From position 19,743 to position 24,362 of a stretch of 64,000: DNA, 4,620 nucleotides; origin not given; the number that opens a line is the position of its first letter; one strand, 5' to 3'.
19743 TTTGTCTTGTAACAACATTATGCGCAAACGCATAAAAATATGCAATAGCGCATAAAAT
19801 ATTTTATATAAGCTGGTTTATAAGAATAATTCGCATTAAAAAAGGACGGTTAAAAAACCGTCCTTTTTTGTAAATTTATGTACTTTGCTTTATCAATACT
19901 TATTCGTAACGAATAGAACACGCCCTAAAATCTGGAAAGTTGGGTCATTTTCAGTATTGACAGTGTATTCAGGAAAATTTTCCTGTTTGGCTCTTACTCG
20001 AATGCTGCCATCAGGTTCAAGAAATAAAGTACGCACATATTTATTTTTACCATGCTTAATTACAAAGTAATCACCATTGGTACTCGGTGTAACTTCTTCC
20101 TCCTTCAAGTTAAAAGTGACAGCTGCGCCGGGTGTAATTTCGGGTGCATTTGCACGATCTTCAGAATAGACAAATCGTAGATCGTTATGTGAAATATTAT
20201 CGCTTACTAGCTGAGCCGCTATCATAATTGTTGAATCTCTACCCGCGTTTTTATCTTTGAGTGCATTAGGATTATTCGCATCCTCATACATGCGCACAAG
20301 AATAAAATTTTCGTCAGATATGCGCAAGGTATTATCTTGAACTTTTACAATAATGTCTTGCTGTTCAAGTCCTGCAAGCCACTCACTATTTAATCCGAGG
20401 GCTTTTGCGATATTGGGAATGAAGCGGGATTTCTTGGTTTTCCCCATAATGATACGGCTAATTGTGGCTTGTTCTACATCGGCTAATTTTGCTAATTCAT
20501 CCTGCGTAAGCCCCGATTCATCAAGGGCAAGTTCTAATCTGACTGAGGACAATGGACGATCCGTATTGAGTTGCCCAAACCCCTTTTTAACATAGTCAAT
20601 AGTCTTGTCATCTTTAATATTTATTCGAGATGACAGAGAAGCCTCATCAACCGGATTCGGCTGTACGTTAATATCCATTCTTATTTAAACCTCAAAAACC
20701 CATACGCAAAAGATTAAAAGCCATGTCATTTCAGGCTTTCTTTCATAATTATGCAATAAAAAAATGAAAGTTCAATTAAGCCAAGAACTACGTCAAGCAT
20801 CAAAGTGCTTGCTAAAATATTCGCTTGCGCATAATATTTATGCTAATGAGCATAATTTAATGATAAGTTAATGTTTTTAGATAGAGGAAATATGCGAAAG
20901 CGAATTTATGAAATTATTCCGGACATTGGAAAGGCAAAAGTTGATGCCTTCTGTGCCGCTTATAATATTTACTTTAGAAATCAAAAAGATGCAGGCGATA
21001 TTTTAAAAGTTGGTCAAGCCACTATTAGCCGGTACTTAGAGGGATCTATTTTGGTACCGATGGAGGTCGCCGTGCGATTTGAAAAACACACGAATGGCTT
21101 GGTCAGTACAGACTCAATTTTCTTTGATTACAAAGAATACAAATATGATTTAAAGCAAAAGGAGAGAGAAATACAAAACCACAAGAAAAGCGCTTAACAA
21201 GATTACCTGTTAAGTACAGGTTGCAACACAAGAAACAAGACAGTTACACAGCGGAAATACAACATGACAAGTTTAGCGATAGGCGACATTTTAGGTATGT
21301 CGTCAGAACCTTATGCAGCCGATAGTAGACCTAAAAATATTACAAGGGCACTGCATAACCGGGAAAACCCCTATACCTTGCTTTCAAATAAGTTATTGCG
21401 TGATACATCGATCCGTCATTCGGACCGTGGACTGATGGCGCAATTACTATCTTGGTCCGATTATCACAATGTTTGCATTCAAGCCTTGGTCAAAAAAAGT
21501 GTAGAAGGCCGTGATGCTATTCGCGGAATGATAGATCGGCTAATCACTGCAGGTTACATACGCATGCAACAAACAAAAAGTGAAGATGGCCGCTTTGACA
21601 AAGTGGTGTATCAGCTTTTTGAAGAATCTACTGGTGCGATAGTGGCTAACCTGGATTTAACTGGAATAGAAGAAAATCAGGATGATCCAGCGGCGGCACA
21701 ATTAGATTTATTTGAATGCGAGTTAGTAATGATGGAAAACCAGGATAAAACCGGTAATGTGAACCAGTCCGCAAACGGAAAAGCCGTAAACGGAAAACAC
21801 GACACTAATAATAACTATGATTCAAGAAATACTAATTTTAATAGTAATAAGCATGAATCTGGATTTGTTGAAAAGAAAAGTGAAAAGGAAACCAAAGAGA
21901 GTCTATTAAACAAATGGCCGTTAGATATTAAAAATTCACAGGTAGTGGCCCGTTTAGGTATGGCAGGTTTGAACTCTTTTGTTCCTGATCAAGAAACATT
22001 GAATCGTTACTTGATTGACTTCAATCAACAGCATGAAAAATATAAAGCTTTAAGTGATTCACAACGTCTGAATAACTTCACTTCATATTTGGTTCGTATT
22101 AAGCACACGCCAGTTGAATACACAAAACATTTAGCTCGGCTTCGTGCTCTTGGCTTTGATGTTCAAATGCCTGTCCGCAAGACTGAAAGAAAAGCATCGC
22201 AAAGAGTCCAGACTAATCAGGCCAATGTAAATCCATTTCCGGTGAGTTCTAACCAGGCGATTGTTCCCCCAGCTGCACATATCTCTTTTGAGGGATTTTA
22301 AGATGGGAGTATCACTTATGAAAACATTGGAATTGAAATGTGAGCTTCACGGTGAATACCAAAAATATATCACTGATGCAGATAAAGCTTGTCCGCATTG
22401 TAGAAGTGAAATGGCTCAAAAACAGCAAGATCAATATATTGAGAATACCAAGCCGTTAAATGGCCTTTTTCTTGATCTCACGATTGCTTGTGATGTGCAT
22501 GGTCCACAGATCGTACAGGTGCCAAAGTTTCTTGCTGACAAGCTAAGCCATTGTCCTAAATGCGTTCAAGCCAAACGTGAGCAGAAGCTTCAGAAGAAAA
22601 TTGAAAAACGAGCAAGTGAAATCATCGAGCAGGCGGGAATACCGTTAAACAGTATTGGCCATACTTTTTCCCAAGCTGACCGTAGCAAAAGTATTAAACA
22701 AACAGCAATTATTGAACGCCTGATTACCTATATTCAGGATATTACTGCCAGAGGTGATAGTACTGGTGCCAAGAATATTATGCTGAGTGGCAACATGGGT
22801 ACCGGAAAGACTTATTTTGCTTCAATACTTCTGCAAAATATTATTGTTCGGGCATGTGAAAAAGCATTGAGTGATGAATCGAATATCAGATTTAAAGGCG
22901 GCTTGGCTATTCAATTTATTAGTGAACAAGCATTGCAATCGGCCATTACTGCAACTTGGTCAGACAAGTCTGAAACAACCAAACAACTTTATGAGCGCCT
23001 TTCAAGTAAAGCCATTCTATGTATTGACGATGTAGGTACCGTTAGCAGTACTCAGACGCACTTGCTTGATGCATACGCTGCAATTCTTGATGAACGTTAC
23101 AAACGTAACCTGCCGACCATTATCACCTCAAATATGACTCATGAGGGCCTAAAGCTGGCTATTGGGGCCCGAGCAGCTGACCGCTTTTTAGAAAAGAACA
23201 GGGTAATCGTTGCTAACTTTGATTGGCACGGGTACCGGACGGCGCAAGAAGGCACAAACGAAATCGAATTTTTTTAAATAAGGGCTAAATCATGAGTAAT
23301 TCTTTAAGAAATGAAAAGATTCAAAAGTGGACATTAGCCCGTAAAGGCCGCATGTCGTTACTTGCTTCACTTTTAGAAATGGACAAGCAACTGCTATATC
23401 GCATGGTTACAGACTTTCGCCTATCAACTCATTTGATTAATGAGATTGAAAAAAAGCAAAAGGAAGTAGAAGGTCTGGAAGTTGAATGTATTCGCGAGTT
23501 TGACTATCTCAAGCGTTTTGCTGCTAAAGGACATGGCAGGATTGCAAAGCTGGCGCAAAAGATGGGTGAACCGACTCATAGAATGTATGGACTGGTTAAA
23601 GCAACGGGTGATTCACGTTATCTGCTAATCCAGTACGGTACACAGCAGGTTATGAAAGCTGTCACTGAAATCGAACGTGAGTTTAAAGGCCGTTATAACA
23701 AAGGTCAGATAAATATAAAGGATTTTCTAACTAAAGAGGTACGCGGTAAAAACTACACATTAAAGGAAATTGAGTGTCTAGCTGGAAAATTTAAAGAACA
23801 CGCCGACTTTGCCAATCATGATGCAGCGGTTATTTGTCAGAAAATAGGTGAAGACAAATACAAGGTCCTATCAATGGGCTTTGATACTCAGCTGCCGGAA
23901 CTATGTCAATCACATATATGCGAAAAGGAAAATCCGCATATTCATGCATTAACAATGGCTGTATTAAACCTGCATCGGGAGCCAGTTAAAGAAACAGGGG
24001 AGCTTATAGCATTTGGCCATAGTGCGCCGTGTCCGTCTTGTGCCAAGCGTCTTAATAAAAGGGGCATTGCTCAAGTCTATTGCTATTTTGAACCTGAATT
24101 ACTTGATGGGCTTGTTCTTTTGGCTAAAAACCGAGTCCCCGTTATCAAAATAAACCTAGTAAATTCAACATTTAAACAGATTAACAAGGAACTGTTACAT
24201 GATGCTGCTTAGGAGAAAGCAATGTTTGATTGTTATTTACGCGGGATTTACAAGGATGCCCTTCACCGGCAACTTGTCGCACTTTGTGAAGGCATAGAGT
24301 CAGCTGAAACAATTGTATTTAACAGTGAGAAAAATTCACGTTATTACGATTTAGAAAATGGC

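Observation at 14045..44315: Dispersed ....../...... palindromes, including three near-identical ATGCGmATTAG-TATAAT promoters: candidate multi-operator repressor regulon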

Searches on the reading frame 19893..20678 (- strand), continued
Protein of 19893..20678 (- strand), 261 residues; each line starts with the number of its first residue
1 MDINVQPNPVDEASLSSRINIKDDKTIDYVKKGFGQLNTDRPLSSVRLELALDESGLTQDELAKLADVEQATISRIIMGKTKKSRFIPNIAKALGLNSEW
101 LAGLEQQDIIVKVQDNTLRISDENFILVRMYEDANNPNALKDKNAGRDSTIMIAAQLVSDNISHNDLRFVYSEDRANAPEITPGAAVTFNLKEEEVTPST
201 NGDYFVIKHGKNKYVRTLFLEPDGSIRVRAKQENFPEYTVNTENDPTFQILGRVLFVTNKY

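Call 71: fold_search(model_id=the predicted structure, library=pdb)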
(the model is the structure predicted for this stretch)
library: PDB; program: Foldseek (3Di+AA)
matches with E <= 10: 739; with E <= 0.001: 6
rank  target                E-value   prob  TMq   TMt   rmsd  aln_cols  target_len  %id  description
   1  7jvt_C                7.1e-05  1.00  0.21  0.28  13.8       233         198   14  Crystal structure of a lambda-186 hybrid repressor (released 2021-09-08)
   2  7jvt_D                1.1e-04  1.00  0.22  0.28  13.7       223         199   13  Crystal structure of a lambda-186 hybrid repressor (released 2021-09-08)
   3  2cro                  3.2e-04  1.00  0.22  0.89   0.6        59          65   41  STRUCTURE OF PHAGE 434 CRO PROTEIN AT 2.35 ANGSTROMS RESOLUTION (released 1989-10-15)
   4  1sq8_MODEL_1_A        4.1e-04  1.00  0.23  0.89   1.7        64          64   36  a variant 434 repressor DNA binding domain devoid of hydroxyl groups, NMR, 20 STRUCTURES (released 2004-07-20)
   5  2r63_MODEL_1_A        5.5e-04  1.00  0.22  0.84   1.8        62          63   37  STRUCTURAL ROLE OF A BURIED SALT BRIDGE IN THE 434 REPRESSOR DNA-BINDING DOMAIN, NMR, 20 STRUCTURES (released 1997-06-16)
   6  2fjr_A                7.4e-04  0.99  0.21  0.28  19.0       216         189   15  Crystal Structure of Bacteriophage 186 (released 2006-06-13)
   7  1pra_MODEL_1_A        1.1e-03  1.00  0.23  0.79   2.2        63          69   36  DETERMINATION OF THE NUCLEAR MAGNETIC RESONANCE SOLUTION STRUCTURE OF THE DNA-BINDING DOMAIN (RESIDUES 1 TO 69 (released 1993-10-31)
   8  9a7f_A                1.4e-03  1.00  0.24  0.45   3.7        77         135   26  Integrative model of RGHR-DLDH1 by crosslinking MS and deep learning (released 2024-09-18)
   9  3cro_R                1.6e-03  1.00  0.23  0.91   1.0        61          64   39  THE PHAGE 434 CRO/OR1 COMPLEX AT 2.5 ANGSTROMS RESOLUTION (released 1991-10-15)
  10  3k2z_B                1.9e-03  0.85  0.20  0.25  18.9       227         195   15  Crystal structure of a LexA protein from Thermotoga maritima (released 2010-10-06)
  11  2b5a_B                2.4e-03  1.00  0.21  0.69   1.5        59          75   27  C.BclI, Control Element of the BclI Restriction-Modification System (released 2006-01-03)
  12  2b5a_A                2.4e-03  1.00  0.22  0.68   3.1        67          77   25  C.BclI, Control Element of the BclI Restriction-Modification System (released 2006-01-03)
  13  3k2z_A                2.7e-03  0.80  0.20  0.25  18.7       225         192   15  Crystal structure of a LexA protein from Thermotoga maritima (released 2010-10-06)
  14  1y9q                  3.4e-03  1.00  0.23  0.34  11.2        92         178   17  Crystal Structure of HTH_3 family Transcriptional Regulator from Vibrio cholerae (released 2005-01-04)
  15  3vk0_B                3.6e-03  1.00  0.22  0.64   1.4        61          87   21  Crystal Structure of hypothetical transcription factor NHTF from Neisseria (released 2012-03-14)
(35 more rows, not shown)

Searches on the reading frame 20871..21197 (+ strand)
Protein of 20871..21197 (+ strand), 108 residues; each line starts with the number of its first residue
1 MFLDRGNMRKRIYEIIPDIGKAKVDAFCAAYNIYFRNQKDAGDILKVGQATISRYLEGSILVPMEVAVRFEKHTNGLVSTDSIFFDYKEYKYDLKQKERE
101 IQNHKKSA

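Call 15: search_protein_families(library=pfam, proteins=[window:20871-21197:+], max_evalue=0.01)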
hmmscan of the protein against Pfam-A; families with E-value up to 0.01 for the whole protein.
window:20871-21197:+ (108 aa): 0 families

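Call 49: search_protein_families(library=phrogs, proteins=[window:20871-21197:+], max_evalue=0.001)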
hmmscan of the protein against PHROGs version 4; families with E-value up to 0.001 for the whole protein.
window:20871-21197:+ (108 aa): 1 family
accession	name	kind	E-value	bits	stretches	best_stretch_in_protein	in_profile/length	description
phrog_409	-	transcription regulation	9.4e-05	24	1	34-100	23-87/127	transcriptional regulator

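Call 63: find_homologous_proteins(query=window:20892-21197:+, max_evalue=0.001)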
Query window:20892-21197:+ (101 aa): 1 proteins with E <= 0.001 among 9 candidates.
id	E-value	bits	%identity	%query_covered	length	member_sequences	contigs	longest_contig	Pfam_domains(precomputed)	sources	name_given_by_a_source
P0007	4.7e-60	218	100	100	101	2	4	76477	-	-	-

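Call 68: predict_structure(protein=window:20892-21197:+)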
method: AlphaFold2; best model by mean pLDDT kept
length: 101 residues; sequences in the alignment: 1
mean_pLDDT: 45.3   pTM: 0.29
mean pLDDT of the five models: 45.3, 44.6, 43.5, 39.5, 38.0
residues with pLDDT >= 90: 0; 70-90: 0; 50-70: 24; < 50: 77
segments of 3 or more residues with pLDDT < 50: 1-19, 25-32, 34-58, 69-72, 74-87
pLDDT, mean of each block of 10 residues (from residue 1): 38 47 46 44 44 44 51 42 42 56 45
secondary structure, 60 per line:
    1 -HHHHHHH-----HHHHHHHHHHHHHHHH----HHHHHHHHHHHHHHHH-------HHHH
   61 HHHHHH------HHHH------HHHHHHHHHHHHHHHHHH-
elements in order: H2-8 H14-29 H34-49 H57-66 H73-76 H83-100

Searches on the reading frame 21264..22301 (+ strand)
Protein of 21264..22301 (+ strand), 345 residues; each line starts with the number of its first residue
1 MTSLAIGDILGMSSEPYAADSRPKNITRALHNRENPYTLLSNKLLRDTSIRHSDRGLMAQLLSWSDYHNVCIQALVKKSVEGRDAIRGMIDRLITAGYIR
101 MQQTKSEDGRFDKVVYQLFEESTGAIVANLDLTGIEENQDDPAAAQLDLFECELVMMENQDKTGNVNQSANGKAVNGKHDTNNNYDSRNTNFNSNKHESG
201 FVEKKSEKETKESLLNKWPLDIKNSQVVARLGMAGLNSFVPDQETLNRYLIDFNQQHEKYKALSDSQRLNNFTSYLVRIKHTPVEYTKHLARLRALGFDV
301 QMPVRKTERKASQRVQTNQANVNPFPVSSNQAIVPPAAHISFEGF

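Call 15: search_protein_families(library=pfam, proteins=[window:21264-22301:+], max_evalue=0.01)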
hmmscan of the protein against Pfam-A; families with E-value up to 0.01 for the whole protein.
window:21264-22301:+ (345 aa): 0 families

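Call 49: search_protein_families(library=phrogs, proteins=[window:21264-22301:+], max_evalue=0.001)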
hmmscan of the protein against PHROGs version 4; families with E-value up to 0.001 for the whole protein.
window:21264-22301:+ (345 aa): 11 families
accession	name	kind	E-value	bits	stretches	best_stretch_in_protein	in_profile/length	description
phrog_23842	-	unknown function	1.1e-116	390.5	1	18-329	6-293/317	-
phrog_1456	-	DNA, RNA and nucleotide metabolism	9.6e-11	42.3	1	31-157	7-97/365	DNA binding protein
phrog_11718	-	unknown function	5.5e-08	34.1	1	34-124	9-101/105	-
phrog_270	-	DNA, RNA and nucleotide metabolism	1.2e-07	32.5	1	28-198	23-165/383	replication initiation protein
phrog_428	-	DNA, RNA and nucleotide metabolism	2.6e-07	31.2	1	34-210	87-228/455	replication initiation protein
phrog_4707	-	DNA, RNA and nucleotide metabolism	4.9e-06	27.3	1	32-178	12-130/409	replication initiation protein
phrog_37920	-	DNA, RNA and nucleotide metabolism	2.5e-05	24.7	1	37-114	12-89/245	HTH DNA binding protein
phrog_678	-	DNA, RNA and nucleotide metabolism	3.3e-05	24.6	1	70-225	86-225/346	replication initiation O-like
phrog_345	-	DNA, RNA and nucleotide metabolism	6.6e-05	23.7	1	35-212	25-198/297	replication initiation O-like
phrog_4221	-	DNA, RNA and nucleotide metabolism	0.00011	22.7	1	34-217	10-189/325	replication initiation protein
phrog_22134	-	unknown function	0.00092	20.1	0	40-127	2-90/262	-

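Call 54: find_related_loci(query=window:21264-22301:+, collection=viral_contigs, flank=10000)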
Query window:21264-22301:+ (345 aa) in viral_contigs; peptide patterns used: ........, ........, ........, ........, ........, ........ (x = any residue, [..] = any of these).
3 stretches matched a pattern; 3 encode a relative of the query (tblastn E <= 1e-3); 3 distinct loci.
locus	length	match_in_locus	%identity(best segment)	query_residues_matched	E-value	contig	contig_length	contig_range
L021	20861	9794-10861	52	1-345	7e-108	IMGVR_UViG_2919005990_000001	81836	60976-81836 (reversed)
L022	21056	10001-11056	55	1-345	2e-118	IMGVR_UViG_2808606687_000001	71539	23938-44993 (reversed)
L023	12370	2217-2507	34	26-121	8e-11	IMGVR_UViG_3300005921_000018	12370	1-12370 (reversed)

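Call 80: find_related_loci(query=A5, collection=metagenome_contigs, flank=4000)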
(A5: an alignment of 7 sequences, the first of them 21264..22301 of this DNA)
Query A5 (345 aa) in metagenome_contigs; peptide patterns used: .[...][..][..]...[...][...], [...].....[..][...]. (x = any residue, [..] = any of these).
163 stretches matched a pattern; 18 encode a relative of the query (tblastn E <= 1e-3); 18 distinct loci.
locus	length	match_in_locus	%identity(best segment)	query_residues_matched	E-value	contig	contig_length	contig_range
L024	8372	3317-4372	55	1-345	2e-119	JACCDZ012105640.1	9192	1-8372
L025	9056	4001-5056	55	1-345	9e-119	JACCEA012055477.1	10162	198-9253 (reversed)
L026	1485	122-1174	55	1-345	3e-127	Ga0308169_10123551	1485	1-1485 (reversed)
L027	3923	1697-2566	36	26-313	5e-60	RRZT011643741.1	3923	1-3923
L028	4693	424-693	36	31-120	7e-14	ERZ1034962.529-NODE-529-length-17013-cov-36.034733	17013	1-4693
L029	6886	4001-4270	36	31-120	8e-14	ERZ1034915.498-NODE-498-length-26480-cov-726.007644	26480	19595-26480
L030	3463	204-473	36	31-120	7e-14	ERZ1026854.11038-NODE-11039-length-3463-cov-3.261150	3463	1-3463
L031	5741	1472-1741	36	31-120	7e-14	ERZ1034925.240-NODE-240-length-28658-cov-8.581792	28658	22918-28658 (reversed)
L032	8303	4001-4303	36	26-120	1e-13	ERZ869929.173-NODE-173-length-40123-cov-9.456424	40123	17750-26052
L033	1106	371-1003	33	26-120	2e-12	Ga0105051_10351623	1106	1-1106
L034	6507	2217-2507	34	26-121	1e-10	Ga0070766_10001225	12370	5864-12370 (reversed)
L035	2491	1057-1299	40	26-103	9e-11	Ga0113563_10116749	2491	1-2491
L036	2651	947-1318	29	25-146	2e-10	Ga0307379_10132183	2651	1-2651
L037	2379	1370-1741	29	25-146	1e-10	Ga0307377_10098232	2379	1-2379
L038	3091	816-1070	35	21-103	9e-10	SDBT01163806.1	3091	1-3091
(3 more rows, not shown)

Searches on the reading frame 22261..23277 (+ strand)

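Call 49: search_protein_families(library=phrogs, proteins=[window:22261-23277:+], max_evalue=0.001)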
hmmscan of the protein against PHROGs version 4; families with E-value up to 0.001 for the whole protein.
window:22261-23277:+ (338 aa): 8 families
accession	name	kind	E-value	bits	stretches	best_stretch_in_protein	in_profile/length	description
phrog_50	-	DNA, RNA and nucleotide metabolism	5.7e-43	148.8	1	67-330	268-514/570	DnaC-like helicase loader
phrog_3277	-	DNA, RNA and nucleotide metabolism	3e-24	86.7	1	171-330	11-157/168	DnaC-like helicase loader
phrog_168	-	DNA, RNA and nucleotide metabolism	7.1e-07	30.2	1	136-297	11-143/314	clamp loader of DNA polymerase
phrog_681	-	DNA, RNA and nucleotide metabolism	9.6e-07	28.7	1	22-127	268-384/576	endonuclease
phrog_26922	-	DNA, RNA and nucleotide metabolism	1.5e-05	26.5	1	247-329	9-89/92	DnaC-like helicase loader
phrog_325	-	DNA, RNA and nucleotide metabolism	0.00043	19.7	1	111-195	434-515/986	Dda-like helicase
phrog_15321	-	unknown function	0.00097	20.3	0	247-317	5-80/93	-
phrog_559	-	DNA, RNA and nucleotide metabolism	0.00099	19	0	21-121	150-259/607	HNH endonuclease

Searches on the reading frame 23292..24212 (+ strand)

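Call 49: search_protein_families(library=phrogs, proteins=[window:23292-24212:+], max_evalue=0.001)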
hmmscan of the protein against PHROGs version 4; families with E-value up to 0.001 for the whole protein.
window:23292-24212:+ (306 aa): 3 families
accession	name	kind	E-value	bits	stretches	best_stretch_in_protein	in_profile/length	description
phrog_22830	-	unknown function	3.9e-92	309.7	1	4-290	4-289/289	-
phrog_174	-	DNA, RNA and nucleotide metabolism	8.9e-06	26.5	1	245-300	204-260/384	dCMP deaminase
phrog_20648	-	DNA, RNA and nucleotide metabolism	0.00085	19.6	0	201-288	52-141/311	dCMP deaminase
